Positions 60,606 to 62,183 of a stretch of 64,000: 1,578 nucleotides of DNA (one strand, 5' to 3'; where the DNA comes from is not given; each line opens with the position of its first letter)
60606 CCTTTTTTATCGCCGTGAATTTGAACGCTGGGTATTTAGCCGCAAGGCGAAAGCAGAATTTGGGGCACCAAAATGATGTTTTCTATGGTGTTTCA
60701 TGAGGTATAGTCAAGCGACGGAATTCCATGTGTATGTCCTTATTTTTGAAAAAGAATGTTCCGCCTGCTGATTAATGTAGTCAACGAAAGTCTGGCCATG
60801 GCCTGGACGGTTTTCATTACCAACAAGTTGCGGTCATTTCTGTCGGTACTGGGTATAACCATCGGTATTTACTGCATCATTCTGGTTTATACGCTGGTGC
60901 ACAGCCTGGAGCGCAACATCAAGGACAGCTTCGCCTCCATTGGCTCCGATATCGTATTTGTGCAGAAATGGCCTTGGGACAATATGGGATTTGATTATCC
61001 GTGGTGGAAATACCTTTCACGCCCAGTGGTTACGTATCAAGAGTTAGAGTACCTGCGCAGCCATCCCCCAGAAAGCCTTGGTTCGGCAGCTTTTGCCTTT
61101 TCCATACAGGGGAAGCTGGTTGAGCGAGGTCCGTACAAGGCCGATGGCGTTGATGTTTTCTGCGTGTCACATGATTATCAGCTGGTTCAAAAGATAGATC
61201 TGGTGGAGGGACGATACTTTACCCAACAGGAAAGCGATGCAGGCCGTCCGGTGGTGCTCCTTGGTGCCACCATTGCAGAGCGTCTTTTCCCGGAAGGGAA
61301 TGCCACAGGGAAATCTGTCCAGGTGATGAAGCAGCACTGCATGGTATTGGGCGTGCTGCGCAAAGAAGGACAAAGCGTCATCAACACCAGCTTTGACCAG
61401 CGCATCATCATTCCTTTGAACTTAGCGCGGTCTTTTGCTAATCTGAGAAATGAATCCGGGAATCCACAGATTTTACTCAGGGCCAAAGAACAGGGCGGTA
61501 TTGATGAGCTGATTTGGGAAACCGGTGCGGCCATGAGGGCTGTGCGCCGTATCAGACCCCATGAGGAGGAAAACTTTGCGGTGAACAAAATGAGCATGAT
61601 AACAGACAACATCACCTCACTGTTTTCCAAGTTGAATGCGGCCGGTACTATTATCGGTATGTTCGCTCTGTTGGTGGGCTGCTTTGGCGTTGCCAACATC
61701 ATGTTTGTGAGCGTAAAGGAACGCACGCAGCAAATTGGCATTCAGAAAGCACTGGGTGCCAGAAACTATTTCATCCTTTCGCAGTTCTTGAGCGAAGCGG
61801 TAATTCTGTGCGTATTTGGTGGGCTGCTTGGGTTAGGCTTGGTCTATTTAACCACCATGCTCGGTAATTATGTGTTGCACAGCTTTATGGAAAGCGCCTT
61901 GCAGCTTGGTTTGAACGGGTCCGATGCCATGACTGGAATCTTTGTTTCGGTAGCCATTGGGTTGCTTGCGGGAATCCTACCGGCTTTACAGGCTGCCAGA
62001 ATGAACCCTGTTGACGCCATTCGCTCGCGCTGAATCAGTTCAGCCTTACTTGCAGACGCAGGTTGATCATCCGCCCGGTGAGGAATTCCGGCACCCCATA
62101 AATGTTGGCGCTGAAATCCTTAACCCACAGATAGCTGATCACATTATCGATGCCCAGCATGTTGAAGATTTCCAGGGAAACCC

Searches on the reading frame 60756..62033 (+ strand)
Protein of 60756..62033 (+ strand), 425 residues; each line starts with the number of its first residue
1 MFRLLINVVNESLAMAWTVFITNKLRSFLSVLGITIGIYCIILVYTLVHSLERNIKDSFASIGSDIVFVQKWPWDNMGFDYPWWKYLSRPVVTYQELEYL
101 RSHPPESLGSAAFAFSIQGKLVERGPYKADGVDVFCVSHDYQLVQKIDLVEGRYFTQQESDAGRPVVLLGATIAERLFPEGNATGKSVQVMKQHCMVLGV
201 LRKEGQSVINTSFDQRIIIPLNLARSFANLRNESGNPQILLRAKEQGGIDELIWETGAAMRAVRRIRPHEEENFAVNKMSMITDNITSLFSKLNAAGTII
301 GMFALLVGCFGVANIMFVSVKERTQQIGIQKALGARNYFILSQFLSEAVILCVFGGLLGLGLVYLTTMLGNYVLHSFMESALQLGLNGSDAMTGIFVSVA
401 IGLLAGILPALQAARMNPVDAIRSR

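Call 61: search_protein_families(library=pfam, proteins=[window:60756-62033:+], max_evalue=0.001)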
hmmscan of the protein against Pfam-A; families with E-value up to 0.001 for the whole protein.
window:60756-62033:+ (425 aa): 2 families
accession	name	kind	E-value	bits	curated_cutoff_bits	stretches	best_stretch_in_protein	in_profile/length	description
PF12704.14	MacB_PCD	-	4.3e-31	109.3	27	1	27-247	1-195/207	MacB-like periplasmic core domain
PF02687.27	FtsX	-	6.8e-17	62.1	25.5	1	299-418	2-120/120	FtsX-like permease C-terminal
